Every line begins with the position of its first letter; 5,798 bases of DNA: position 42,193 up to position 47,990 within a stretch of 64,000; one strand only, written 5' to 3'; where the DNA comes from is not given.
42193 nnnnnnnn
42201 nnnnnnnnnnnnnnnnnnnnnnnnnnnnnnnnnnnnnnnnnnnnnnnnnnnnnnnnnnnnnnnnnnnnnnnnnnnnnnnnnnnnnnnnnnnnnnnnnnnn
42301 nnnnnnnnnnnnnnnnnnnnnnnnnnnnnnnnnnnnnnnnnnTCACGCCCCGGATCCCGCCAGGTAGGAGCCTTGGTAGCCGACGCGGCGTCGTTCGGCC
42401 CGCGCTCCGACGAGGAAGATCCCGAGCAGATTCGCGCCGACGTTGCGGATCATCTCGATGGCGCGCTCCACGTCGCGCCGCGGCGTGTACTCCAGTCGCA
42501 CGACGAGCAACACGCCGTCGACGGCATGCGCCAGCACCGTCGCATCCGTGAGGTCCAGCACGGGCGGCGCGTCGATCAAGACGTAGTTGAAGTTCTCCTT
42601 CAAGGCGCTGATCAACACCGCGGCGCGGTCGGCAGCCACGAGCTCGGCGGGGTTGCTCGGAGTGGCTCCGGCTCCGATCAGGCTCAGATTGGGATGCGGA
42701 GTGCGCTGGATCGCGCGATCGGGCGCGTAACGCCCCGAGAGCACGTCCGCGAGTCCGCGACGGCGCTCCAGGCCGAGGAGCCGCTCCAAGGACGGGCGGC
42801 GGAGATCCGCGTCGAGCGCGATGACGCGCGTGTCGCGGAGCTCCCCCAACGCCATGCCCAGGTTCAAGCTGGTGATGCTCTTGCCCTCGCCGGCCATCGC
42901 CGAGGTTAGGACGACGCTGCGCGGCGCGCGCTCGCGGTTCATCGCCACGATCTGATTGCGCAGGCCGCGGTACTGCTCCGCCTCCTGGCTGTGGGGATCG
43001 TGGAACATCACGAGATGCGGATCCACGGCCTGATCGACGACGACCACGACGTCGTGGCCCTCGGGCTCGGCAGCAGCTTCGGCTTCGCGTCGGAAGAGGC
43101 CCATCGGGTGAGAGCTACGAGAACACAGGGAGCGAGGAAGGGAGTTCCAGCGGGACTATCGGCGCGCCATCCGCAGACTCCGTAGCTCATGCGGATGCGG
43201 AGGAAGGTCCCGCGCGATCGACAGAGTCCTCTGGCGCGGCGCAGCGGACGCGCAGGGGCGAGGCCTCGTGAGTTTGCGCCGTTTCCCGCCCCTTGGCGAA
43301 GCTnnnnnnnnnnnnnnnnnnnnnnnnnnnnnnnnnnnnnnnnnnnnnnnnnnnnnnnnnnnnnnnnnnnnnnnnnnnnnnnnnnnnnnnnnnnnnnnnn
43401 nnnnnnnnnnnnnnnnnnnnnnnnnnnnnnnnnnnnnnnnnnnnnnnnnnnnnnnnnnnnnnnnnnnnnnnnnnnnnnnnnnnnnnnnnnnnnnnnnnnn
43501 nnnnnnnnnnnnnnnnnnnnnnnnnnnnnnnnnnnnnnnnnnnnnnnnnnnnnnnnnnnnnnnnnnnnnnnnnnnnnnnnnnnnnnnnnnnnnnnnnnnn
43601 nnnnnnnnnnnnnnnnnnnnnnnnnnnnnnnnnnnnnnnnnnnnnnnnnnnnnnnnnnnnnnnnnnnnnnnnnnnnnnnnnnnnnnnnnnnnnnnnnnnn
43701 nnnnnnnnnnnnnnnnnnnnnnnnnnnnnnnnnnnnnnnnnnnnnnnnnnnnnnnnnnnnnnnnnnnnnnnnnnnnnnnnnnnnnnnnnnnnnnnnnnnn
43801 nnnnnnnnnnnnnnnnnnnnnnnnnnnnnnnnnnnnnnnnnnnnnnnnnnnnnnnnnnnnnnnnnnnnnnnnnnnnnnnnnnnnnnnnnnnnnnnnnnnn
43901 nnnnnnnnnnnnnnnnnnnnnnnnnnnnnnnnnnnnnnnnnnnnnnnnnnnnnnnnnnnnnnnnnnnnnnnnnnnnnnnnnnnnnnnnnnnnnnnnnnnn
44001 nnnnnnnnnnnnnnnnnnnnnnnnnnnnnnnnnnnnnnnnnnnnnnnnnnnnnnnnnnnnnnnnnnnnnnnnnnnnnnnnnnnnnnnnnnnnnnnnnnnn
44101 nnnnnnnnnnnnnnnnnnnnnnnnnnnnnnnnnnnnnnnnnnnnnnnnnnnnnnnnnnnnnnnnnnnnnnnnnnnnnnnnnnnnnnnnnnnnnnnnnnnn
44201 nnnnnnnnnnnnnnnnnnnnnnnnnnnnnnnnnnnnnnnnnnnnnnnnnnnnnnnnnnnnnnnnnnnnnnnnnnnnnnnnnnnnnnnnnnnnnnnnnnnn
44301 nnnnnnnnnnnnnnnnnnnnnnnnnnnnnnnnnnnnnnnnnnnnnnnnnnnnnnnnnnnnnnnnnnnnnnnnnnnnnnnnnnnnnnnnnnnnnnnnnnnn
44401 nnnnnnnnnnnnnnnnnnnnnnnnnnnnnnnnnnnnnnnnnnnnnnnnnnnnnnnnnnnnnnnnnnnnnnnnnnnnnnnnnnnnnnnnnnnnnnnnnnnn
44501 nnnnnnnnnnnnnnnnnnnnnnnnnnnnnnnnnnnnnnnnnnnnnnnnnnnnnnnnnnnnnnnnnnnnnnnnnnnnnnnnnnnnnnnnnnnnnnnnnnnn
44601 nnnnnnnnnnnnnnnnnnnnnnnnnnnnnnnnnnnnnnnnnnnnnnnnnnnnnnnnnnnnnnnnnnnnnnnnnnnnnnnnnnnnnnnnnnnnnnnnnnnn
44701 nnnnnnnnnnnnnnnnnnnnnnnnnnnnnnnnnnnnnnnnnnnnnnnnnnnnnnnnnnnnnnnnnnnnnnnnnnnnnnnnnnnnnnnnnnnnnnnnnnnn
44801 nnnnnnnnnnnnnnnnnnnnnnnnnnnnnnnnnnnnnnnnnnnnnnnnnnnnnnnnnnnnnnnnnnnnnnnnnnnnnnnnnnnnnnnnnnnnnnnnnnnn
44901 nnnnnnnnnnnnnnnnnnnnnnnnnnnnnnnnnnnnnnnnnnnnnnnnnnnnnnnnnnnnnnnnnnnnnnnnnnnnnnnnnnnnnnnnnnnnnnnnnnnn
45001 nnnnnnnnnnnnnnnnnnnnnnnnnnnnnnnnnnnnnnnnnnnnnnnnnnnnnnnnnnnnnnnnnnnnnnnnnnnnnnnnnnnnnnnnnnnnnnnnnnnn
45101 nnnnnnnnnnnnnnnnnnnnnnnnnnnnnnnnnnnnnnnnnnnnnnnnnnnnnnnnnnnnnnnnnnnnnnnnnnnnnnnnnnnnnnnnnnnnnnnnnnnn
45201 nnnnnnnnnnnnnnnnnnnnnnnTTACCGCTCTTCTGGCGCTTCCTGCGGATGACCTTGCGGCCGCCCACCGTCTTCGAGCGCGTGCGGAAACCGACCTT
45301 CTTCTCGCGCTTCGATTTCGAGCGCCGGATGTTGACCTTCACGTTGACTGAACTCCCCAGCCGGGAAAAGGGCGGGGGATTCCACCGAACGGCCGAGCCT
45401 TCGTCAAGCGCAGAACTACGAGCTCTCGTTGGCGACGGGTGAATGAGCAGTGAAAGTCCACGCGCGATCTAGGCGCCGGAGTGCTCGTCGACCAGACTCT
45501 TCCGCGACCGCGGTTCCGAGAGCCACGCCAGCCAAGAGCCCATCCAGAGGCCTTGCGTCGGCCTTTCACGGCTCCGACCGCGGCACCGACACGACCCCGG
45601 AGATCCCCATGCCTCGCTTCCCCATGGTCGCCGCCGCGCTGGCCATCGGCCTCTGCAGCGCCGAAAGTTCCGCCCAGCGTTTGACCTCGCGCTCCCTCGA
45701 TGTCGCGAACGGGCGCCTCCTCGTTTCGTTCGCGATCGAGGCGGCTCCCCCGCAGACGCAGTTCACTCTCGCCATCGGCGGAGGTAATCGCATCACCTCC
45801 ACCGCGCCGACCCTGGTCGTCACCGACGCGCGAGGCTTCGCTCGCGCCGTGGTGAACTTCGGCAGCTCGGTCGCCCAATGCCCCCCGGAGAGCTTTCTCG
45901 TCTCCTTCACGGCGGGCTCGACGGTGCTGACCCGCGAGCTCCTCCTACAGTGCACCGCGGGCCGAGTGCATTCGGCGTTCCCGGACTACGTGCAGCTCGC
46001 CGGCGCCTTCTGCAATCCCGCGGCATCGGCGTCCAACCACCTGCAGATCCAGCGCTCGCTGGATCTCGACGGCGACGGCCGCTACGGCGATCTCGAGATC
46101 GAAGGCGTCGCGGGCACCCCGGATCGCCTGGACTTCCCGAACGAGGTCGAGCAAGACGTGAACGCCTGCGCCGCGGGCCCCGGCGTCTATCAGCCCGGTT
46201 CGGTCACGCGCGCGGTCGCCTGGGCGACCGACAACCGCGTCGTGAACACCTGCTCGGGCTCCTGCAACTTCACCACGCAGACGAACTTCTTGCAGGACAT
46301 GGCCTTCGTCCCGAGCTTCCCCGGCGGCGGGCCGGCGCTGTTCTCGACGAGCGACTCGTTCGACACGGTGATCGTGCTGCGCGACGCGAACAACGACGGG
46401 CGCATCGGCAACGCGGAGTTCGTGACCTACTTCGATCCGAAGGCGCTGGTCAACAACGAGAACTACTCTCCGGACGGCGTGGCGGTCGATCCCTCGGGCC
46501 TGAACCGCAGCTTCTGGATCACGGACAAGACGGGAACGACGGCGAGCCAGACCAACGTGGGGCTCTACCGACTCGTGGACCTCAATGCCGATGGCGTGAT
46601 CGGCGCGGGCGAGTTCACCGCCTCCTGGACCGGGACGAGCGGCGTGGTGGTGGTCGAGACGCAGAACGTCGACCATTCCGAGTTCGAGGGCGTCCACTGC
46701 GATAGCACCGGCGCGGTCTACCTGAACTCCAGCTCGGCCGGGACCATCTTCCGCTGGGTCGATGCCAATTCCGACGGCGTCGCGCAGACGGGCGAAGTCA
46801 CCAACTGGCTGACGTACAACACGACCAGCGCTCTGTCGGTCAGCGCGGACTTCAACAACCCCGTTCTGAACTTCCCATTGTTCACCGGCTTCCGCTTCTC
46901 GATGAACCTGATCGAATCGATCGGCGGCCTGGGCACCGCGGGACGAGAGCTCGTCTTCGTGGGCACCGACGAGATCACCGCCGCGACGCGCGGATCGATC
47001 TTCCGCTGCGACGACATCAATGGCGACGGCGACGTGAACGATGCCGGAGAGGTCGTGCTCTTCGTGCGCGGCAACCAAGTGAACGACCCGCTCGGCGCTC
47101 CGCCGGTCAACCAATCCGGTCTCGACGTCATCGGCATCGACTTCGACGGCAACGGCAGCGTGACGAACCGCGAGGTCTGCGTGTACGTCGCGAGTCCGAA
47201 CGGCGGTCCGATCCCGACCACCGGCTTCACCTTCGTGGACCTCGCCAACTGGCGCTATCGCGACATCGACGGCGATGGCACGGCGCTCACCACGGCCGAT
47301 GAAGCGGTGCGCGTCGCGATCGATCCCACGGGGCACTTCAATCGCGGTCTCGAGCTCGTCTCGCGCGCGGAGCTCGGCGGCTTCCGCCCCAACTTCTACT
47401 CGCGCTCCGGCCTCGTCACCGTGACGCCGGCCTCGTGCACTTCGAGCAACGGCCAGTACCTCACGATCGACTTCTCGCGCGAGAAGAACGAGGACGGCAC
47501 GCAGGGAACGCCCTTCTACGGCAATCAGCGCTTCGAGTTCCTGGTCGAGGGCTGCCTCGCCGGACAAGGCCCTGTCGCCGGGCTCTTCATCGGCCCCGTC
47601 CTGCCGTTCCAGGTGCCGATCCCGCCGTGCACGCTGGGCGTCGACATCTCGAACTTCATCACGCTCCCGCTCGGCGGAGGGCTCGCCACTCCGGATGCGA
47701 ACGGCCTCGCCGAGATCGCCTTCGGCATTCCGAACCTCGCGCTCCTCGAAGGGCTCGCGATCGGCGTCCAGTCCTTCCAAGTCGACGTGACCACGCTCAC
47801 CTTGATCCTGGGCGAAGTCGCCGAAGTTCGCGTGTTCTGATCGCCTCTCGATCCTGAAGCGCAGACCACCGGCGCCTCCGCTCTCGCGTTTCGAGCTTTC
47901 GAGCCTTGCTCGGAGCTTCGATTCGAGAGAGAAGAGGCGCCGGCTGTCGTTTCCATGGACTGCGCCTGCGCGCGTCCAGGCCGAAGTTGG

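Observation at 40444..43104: MamK-like actin in an operon with a coiled-coil protein and a BY-kinase/MinD-type ATPase, outside any magnetosome context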

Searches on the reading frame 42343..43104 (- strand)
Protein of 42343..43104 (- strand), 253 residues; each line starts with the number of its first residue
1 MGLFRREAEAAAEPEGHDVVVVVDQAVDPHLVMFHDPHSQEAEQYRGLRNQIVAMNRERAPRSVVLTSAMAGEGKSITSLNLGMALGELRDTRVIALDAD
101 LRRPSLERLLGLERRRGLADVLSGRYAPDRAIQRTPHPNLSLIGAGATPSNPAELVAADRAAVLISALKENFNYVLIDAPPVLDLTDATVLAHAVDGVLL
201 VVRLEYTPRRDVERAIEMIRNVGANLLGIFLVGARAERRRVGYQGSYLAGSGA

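Call 3: search_protein_families(library=pfam, proteins=[window:42343-43104:-], max_evalue=0.01)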
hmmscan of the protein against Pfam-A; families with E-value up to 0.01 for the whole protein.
window:42343-43104:- (253 aa): 4 families
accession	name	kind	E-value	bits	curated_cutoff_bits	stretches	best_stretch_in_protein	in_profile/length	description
PF13614.12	AAA_31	-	8.8e-11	42.5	27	1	67-223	7-168/177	AAA domain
PF10609.15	ParA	-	1.9e-10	41.1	27.1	1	64-229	6-170/246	NUBPL iron-transfer P-loop NTPase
PF01656.29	CbiA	-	2.4e-06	28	25.4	1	65-225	2-68/125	CobQ/CobB/MinD/ParA nucleotide binding domain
PF09140.17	MipZ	-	0.0016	18.2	20.7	1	63-180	2-108/262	ATPase MipZ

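Call 4: search_protein_families(library=ncbifam, proteins=[window:42343-43104:-], max_evalue=0.01)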
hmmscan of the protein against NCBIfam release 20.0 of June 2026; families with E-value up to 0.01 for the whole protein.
window:42343-43104:- (253 aa): 13 families
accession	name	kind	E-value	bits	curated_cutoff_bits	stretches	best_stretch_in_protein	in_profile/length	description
TIGR03018.1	pepcterm_TyrKin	hypoth_equivalog_domain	4e-44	150.4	230.65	1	31-221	1-198/207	XrtA-associated tyrosine autokinase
TIGR01007.1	eps_fam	subfamily_domain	5.2e-40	137.2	108.05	1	43-247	1-203/204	polysaccharide biosynthesis tyrosine autokinase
TIGR03029.1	EpsG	equivalog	2.9e-34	118.5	313.8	1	23-229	65-270/274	chain length determinant protein tyrosine kinase EpsG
NF008568.0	PRK11519.1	equivalog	1.7e-29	102.5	1068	1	31-244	496-706/720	tyrosine-protein kinase Wzc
NF007350.0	PRK09841.1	equivalog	1.3e-28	99.5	1248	1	35-234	505-703/726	tyrosine-protein kinase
TIGR01005.1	eps_transp_fam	subfamily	1.5e-28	99.5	411.7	1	33-232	518-716/754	exopolysaccharide transport protein family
TIGR01968.1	minD_bact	equivalog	4.1e-19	68.9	212.9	1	63-223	3-162/261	septum site-determining protein MinD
TIGR01969.1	minD_arch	subfamily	9.6e-18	64.2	201.75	1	62-232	1-168/251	cell division ATPase MinD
NF041136.1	MrpORP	equivalog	3.5e-07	29.8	450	1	62-116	6-59/365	iron-sulfur cluster carrier protein MrpORP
NF008669.0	PRK11670.1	equivalog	2.1e-06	26.9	348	1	64-229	110-274/369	iron-sulfur cluster carrier protein ApbC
NF047398.1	AAA_KGGVGR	domain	0.0001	22.7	90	0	61-125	2-68/190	KGGVGR-motif variant AAA ATPase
NF041546.1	ParA_partition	equivalog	0.00023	20.8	180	0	158-232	63-139/203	ParA family partition ATPase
NF010030.0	PRK13505.1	equivalog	0.0065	14.9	652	1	61-112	54-105/557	formate--tetrahydrofolate ligase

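Call 55: search_solved_structures(query=window:42343-43104:-, max_evalue=0.00001, show_alignments=1)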
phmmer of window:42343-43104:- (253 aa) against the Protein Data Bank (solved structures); distinct sequences matched with E-value up to 0.00001: 29.
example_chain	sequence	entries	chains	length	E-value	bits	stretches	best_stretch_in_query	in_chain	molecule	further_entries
6z0p_A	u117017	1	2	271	1.2e-30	110.1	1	37-244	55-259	BceF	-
4jlv_A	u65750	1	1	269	5e-30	108.1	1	31-239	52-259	C-terminal fragment of Membrane protein CapA1, Putative uncharacterized protein capB1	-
4jmp_A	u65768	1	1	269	7.2e-30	107.6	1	30-233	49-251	C-terminal fragment of CapA, Protein tyrosine kinase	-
3bfv_A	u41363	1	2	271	7.5e-30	107.5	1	30-233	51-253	Membrane protein CapA1, Protein tyrosine kinase,Protein tyrosine kinase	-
2ved_A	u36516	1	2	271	5.2e-29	104.8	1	30-233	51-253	MEMBRANE PROTEIN CAPA1, PROTEIN TYROSINE KINASE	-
6u1q_A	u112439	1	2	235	6.8e-25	91.3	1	62-246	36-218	VpsO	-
3cio_A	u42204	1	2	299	1.7e-23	86.7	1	35-243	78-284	Tyrosine-protein kinase etk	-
9exq_D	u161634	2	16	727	1.9e-22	83.3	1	34-236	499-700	Putative transmembrane protein Wzc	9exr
7nhr_A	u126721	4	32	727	2.6e-22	82.8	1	34-234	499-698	Putative transmembrane protein Wzc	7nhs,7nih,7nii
7ni2_A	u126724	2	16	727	2.7e-22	82.8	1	34-234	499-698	Tyrosine-protein kinase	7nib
9exo_H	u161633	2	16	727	2.7e-22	82.8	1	34-234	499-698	Putative transmembrane protein Wzc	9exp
9i2q_D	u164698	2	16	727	2.7e-22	82.8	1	34-234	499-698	Putative transmembrane protein Wzc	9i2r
3la6_A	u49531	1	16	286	1.2e-21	80.7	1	32-243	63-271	Tyrosine-protein kinase wzc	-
9xgv_A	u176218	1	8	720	9.2e-21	77.8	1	32-240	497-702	Tyrosine-protein kinase wzc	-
9r62_I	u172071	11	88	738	9.6e-21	77.7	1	32-241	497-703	Tyrosine-protein kinase wzc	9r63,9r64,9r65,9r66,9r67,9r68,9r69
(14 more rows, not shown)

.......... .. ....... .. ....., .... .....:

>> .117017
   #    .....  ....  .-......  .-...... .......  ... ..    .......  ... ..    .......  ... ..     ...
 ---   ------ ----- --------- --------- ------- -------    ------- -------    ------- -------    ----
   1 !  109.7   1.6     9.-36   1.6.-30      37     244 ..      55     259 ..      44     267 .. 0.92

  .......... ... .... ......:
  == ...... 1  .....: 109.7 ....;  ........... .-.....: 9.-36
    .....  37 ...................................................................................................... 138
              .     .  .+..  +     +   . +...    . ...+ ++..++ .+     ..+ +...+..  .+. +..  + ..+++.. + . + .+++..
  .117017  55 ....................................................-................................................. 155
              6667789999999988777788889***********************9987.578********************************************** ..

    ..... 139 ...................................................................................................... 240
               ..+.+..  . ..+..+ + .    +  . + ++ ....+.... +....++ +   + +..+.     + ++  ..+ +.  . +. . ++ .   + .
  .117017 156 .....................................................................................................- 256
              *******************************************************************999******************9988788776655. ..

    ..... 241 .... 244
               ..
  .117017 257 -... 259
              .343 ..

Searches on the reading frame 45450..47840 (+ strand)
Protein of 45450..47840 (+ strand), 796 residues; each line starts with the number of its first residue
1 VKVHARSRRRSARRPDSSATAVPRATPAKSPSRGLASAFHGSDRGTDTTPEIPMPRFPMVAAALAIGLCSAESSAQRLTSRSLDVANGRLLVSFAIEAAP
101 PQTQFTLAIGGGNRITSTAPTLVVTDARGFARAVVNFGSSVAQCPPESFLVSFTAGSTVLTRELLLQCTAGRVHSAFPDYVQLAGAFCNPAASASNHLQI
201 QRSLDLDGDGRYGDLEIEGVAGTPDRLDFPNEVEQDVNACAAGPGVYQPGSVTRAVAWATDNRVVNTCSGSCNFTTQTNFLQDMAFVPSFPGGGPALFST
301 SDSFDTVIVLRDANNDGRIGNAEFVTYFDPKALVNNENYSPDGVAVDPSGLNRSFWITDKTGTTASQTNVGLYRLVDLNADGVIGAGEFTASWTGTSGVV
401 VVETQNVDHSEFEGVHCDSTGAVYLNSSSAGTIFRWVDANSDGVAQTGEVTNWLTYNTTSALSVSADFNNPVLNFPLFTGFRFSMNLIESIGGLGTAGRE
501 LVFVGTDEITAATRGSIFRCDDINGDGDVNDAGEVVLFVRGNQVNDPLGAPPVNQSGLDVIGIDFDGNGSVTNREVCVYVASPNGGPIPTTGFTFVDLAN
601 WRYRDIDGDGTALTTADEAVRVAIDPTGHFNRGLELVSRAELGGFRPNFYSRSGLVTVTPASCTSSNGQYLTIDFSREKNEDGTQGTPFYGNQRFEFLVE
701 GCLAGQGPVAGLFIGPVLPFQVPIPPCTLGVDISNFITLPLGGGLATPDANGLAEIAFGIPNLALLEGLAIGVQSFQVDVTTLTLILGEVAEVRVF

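Call 24: search_protein_families(library=pfam, proteins=[window:45450-47840:+], max_evalue=0.001)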
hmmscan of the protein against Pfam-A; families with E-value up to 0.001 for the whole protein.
window:45450-47840:+ (796 aa): 1 family
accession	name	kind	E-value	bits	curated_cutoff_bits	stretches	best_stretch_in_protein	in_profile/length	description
PF13405.12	EF-hand_6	-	0.00091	19.2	25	0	312-328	10-26/30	EF-hand domain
